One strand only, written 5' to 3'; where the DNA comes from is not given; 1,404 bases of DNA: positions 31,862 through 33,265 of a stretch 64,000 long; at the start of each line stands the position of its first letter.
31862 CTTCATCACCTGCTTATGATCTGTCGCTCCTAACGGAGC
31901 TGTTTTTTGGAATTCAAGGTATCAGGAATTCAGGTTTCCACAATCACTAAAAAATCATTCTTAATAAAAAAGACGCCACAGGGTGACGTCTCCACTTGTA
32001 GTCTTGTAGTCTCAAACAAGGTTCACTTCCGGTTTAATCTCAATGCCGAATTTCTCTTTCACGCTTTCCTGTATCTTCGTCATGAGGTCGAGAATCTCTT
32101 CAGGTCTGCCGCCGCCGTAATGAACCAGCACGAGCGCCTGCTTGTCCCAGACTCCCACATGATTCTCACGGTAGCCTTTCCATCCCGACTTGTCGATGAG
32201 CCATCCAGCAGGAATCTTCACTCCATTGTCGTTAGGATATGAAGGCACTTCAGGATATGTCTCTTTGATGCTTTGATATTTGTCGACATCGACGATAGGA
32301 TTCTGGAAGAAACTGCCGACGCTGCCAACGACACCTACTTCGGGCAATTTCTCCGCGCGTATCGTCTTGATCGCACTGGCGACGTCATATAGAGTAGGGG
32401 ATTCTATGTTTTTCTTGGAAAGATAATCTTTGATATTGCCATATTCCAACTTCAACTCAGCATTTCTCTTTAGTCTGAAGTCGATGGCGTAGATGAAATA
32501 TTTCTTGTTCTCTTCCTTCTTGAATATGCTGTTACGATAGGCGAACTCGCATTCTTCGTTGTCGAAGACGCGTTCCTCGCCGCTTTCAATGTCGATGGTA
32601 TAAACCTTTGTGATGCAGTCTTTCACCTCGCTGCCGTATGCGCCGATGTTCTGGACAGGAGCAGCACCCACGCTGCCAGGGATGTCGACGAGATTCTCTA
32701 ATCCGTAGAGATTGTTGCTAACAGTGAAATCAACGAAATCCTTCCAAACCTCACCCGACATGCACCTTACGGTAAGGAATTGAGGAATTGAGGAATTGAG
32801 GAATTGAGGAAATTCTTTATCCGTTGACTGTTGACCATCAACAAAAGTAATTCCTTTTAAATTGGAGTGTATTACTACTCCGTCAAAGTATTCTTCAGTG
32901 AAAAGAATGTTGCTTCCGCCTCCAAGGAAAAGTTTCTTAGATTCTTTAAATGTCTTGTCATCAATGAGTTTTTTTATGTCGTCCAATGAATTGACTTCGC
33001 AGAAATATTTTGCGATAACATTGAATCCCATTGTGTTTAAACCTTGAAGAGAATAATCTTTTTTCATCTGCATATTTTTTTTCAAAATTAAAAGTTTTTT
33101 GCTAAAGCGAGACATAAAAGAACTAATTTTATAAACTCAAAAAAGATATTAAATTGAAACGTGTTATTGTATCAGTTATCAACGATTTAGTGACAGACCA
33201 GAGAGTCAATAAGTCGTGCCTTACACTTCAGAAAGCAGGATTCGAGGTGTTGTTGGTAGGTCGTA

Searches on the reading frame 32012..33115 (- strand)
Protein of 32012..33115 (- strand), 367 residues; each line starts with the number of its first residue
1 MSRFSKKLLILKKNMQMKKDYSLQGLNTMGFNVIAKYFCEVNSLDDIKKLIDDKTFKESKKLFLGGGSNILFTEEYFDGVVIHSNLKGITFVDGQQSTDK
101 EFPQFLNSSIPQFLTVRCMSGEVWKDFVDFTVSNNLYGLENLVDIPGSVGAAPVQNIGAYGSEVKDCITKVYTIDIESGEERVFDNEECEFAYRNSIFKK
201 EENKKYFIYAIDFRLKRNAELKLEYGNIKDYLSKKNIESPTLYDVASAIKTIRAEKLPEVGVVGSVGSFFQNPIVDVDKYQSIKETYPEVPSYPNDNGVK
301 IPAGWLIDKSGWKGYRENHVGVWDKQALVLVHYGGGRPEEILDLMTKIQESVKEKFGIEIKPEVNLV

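Call 23: search_protein_families(library=pfam, proteins=[window:32012-33115:-], max_evalue=0.00001)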
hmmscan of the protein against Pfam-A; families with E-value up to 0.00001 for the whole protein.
window:32012-33115:- (367 aa): 2 families
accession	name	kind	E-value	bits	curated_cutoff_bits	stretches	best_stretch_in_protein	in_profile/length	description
PF02873.21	MurB_C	-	2.6e-24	85.7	27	1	245-367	2-99/99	UDP-N-acetylenolpyruvoylglucosamine reductase, C-terminal domain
PF01565.28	FAD_binding_4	-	1.6e-14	54.2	26.4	1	36-180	2-134/139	FAD binding domain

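Call 56: search_solved_structures(query=window:32012-33115:-, max_evalue=1e-10, show_alignments=2)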
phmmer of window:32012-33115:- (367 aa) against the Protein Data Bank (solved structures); distinct sequences matched with E-value up to 1e-10: 11.
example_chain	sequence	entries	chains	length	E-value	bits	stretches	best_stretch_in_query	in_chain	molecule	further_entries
4jay_A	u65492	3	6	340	8.2e-76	258.7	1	14-366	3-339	UDP-N-acetylenolpyruvoylglucosamine reductase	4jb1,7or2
7osq_A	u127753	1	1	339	9.6e-76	258.5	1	15-366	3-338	UDP-N-acetylenolpyruvoylglucosamine reductase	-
7orz_A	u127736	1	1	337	1.7e-75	257.7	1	16-366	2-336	UDP-N-acetylenolpyruvoylglucosamine reductase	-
3i99_A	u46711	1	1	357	6.6e-60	206.4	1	12-366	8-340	UDP-N-acetylenolpyruvoylglucosamine reductase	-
1mbb_A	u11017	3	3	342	1.3e-52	182.4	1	21-366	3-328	URIDINE DIPHOSPHO-N-ACETYLENOLPYRUVYLGLUCOSAMINE REDUCTASE | UDP-N-acetylenolpyruvoylglucosamine reductase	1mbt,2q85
2mbr_A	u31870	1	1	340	2.3e-52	181.5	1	22-366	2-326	URIDINE DIPHOSPHO-N-ACETYLENOLPYRUVYLGLUCOSAMINE REDUCTASE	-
1uxy_A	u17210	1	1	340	6e-52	180.2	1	22-366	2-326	URIDINE DIPHOSPHO-N-ACETYLENOLPYRUVYLGLUCOSAMINE REDUCTASE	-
5jzx_A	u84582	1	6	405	3.8e-38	134.7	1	92-366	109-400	UDP-N-acetylenolpyruvoylglucosamine reductase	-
1hsk_A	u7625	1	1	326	9.1e-18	67.7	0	135-202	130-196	UDP-N-ACETYLENOLPYRUVOYLGLUCOSAMINE REDUCTASE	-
4pyt_A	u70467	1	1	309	1.2e-17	67.3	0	134-202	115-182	UDP-N-acetylenolpyruvoylglucosamine reductase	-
3tx1_A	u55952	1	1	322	2.4e-16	63.1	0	116-217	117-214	UDP-N-acetylenolpyruvoylglucosamine reductase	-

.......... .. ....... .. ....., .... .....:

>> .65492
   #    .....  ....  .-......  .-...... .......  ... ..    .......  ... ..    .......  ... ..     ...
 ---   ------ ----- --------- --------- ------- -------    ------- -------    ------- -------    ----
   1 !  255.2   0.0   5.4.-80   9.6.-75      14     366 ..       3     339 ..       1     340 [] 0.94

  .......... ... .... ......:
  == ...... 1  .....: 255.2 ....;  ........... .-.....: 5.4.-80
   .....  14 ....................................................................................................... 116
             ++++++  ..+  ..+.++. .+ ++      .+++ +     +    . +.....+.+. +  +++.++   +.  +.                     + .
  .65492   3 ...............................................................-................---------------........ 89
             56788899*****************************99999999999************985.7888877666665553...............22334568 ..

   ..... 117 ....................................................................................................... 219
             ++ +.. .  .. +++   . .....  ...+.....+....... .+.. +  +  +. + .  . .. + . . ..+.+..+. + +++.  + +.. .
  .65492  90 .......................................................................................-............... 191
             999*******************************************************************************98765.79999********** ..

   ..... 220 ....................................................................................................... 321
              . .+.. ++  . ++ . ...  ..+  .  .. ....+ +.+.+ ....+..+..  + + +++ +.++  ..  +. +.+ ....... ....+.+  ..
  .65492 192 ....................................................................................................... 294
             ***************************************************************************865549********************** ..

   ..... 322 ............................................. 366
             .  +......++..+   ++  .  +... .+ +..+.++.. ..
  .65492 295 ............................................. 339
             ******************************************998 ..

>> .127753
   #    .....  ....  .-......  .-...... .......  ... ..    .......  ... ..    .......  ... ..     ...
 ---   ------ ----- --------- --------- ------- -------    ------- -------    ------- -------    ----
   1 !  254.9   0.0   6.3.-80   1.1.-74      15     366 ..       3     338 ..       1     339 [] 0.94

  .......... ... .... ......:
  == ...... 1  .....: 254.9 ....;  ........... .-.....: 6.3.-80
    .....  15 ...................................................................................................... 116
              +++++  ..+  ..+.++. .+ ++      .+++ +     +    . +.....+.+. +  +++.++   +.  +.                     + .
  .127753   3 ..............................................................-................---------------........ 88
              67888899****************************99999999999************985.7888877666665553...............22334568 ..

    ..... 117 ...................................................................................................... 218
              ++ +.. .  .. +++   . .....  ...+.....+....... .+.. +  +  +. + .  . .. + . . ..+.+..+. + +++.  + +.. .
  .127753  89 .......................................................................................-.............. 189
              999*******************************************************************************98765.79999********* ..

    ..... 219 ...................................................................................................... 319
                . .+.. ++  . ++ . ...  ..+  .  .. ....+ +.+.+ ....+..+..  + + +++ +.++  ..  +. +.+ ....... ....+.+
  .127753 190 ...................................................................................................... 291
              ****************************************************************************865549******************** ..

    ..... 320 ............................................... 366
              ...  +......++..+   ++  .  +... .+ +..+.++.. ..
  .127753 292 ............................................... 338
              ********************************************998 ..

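Call 57: find_homologous_proteins(query=window:32012-33115:-, max_evalue=1e-60)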
Query window:32012-33115:- (367 aa): 6495 proteins with E <= 1e-60 among 8000 candidates; the best 120 are listed.
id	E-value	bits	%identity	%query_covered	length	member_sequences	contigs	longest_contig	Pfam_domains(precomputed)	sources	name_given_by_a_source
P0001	1.4e-241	819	99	100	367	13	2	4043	PF01565.29,PF02873.22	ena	-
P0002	6.7e-224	761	92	100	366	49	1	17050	PF01565.29,PF02873.22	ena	-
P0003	5.6e-213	725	80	96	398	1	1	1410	PF01565.29,PF02873.22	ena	-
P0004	1.8e-208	710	87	96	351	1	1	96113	PF01565.29,PF02873.22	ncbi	-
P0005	3.0e-207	706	89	96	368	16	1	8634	PF01565.29,PF02873.22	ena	-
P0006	6.2e-207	705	87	96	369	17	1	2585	PF01565.29,PF02873.22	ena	-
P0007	3.6e-206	702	89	96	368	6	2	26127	PF01565.29,PF02873.22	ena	-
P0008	5.7e-205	698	90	94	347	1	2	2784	PF01565.29,PF02873.22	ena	-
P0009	1.5e-202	691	86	96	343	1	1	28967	PF01565.29,PF02873.22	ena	-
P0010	2.0e-202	690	85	97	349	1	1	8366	PF01565.29,PF02873.22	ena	-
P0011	5.2e-202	689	87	94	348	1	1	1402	PF01565.29,PF02873.22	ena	-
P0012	7.2e-202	688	86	96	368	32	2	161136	PF01565.29,PF02873.22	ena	-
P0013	1.5e-201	687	87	96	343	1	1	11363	PF01565.29,PF02873.22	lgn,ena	-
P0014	1.9e-201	687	86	96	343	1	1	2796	PF01565.29,PF02873.22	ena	-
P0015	1.9e-201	687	86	96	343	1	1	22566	PF01565.29,PF02873.22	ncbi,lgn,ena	-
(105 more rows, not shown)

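Call 59: find_encoding_contigs(protein=P0001, flank=5000, max_places=8)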
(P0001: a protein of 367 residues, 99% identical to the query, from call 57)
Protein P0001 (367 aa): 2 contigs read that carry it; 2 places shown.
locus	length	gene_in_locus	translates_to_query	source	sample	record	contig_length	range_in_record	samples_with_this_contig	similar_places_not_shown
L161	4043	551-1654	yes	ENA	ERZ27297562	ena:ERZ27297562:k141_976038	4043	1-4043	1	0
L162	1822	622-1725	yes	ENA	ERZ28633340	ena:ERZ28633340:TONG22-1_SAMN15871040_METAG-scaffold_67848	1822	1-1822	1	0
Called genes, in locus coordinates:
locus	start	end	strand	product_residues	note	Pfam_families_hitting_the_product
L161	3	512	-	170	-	?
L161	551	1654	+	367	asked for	PF01565:FAD_binding_4, PF02873:MurB_C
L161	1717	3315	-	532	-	PF01609:DDE_Tnp_1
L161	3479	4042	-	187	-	?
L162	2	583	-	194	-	?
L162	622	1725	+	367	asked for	PF01565:FAD_binding_4, PF02873:MurB_C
